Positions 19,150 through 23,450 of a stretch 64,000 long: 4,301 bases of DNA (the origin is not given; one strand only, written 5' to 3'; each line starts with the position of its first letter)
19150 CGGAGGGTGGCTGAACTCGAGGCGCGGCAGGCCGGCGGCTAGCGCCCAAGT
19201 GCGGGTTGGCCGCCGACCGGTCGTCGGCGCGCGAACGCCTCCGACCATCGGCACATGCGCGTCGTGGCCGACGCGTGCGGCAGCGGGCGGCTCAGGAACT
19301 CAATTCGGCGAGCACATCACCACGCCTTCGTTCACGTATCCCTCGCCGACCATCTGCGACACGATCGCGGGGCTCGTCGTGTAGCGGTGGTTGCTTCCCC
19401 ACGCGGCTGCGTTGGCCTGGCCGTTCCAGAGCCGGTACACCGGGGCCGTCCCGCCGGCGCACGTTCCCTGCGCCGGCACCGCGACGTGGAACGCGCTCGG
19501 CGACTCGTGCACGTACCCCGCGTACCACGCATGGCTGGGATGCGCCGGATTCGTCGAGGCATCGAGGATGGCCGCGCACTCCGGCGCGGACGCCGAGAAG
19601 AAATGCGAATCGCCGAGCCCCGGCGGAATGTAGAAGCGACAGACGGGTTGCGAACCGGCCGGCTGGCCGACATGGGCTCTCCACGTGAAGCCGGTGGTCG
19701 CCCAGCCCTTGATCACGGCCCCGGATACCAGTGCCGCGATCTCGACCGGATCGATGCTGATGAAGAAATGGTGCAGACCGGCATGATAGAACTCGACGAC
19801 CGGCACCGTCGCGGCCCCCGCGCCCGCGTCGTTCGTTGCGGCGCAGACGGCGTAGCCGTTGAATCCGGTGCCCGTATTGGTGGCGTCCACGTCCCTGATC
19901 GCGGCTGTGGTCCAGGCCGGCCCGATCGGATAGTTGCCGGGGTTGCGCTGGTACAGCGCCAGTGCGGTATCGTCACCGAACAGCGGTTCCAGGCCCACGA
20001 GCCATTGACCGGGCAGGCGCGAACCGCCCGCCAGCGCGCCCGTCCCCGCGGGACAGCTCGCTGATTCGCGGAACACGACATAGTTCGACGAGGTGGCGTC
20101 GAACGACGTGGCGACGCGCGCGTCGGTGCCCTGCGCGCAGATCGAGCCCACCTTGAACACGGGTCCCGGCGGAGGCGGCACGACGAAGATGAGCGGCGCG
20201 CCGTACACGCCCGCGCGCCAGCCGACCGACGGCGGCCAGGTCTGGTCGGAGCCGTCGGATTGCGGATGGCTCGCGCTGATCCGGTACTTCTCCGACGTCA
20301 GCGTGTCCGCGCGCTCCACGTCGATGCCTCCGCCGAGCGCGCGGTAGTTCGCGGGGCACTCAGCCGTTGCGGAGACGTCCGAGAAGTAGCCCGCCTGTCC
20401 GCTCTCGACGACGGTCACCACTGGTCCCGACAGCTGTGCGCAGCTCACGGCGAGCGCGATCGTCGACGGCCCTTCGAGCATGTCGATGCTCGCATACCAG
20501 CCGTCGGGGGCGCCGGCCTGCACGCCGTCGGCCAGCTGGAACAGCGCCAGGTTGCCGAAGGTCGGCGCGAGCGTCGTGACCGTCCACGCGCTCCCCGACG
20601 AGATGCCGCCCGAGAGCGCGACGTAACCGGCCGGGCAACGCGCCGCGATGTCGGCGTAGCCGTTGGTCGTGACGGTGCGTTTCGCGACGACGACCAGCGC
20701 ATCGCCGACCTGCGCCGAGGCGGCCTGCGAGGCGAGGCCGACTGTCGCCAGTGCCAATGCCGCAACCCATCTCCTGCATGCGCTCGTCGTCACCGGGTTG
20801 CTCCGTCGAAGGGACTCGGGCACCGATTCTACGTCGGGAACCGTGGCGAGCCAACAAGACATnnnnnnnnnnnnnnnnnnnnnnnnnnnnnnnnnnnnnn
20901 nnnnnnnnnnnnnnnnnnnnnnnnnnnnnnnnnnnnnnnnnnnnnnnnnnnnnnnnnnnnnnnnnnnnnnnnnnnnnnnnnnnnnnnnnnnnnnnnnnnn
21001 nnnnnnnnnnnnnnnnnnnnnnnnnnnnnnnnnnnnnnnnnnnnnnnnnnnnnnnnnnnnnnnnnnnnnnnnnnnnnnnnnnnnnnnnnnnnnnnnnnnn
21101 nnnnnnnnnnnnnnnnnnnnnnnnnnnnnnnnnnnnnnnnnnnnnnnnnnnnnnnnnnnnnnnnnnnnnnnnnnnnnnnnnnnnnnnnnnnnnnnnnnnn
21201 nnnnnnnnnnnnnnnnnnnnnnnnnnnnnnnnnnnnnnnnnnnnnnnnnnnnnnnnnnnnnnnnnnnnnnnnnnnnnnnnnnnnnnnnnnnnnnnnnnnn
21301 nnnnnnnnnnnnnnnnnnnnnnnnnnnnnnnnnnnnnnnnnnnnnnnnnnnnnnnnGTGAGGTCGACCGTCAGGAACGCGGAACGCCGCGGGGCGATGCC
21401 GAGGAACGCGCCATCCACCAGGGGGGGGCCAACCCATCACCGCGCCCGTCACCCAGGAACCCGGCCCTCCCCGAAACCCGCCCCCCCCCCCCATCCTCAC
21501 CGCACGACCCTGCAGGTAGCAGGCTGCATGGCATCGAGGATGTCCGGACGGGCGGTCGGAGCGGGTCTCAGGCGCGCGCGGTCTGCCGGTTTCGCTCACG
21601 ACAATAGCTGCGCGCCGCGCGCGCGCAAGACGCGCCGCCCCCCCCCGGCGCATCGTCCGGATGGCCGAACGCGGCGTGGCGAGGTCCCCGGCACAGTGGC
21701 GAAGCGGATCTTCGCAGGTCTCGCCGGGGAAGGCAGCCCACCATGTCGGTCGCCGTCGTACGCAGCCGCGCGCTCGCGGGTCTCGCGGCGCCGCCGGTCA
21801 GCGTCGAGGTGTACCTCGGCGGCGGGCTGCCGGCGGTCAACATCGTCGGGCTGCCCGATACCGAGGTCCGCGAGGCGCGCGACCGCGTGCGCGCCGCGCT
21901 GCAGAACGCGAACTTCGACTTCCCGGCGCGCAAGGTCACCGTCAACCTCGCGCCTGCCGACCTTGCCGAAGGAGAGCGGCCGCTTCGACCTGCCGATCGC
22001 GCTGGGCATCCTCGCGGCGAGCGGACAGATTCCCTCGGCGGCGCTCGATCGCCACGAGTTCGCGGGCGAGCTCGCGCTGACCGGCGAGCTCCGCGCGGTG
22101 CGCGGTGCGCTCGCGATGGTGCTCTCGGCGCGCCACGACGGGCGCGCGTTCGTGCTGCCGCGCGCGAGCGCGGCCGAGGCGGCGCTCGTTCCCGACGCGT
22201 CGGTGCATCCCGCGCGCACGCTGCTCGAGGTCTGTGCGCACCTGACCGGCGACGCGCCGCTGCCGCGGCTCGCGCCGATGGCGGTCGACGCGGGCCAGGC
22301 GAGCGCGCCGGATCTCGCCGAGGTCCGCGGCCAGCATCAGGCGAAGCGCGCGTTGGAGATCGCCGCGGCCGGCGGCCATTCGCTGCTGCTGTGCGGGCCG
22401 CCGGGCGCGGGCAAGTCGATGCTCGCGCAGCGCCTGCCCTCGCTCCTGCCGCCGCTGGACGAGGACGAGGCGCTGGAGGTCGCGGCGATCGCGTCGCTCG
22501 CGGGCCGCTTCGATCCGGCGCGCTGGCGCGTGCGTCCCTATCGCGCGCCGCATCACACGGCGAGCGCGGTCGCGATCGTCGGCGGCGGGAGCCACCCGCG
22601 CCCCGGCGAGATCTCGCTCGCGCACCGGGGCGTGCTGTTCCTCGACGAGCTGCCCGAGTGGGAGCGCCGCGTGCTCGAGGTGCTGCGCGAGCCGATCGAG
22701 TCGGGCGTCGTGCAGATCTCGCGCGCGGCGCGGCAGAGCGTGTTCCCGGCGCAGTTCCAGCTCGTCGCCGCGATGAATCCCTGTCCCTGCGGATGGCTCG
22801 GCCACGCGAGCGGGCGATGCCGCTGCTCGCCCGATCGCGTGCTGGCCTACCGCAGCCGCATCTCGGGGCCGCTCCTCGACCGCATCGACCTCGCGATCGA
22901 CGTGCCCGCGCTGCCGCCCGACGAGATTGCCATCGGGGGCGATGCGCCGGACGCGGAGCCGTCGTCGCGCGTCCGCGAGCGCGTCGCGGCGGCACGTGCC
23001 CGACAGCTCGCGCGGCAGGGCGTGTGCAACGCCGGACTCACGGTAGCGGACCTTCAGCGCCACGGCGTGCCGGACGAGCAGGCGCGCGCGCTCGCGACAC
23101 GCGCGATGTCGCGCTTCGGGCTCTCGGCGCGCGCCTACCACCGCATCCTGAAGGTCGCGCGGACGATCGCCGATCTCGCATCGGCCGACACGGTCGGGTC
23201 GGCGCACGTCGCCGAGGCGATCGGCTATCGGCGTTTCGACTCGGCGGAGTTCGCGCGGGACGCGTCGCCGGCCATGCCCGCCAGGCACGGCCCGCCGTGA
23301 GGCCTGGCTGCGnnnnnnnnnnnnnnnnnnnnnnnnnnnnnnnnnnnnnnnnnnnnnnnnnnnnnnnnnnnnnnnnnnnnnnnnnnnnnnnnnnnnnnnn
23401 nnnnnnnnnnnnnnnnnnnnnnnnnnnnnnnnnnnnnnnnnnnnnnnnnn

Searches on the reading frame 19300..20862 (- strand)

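Call 52: search_protein_families(library=pfam, proteins=[window:19300-20862:-], max_evalue=0.001)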
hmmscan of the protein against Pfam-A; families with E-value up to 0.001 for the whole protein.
window:19300-20862:- (520 aa): 1 family
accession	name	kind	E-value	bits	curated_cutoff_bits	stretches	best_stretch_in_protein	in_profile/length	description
PF18885.6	DUF5648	-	4.7e-13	50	25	2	336-433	34-120/134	Domain of unknown function (DUF5648)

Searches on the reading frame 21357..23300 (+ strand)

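Call 52: search_protein_families(library=pfam, proteins=[window:21357-23300:+], max_evalue=0.001)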
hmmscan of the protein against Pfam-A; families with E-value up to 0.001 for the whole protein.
window:21357-23300:+ (647 aa): 7 families
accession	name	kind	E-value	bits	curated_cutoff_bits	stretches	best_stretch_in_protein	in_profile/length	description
PF01078.27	Mg_chelatase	-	1.5e-94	315.7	20.3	1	319-522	1-205/207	Magnesium chelatase, subunit ChlI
PF13335.12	Mg_chelatase_C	-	2.2e-29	102.3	26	1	534-625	2-94/94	Magnesium chelatase, subunit ChlI C-terminal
PF13541.12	ChlI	-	2.2e-17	63.5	27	1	203-270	54-120/121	Subunit ChlI of Mg-chelatase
PF07728.20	AAA_5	-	9.7e-09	35.8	22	1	343-477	2-125/139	AAA domain (dynein-related subfamily)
PF00493.29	MCM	-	3.9e-07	29.9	23.3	1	416-512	114-200/224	MCM P-loop domain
PF00158.32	Sigma54_activat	-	6.7e-05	23.1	20.2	0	410-474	80-142/168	Sigma-54 interaction domain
PF13191.12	AAA_16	-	0.00068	20.6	32.6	0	330-393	13-64/167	AAA ATPase domain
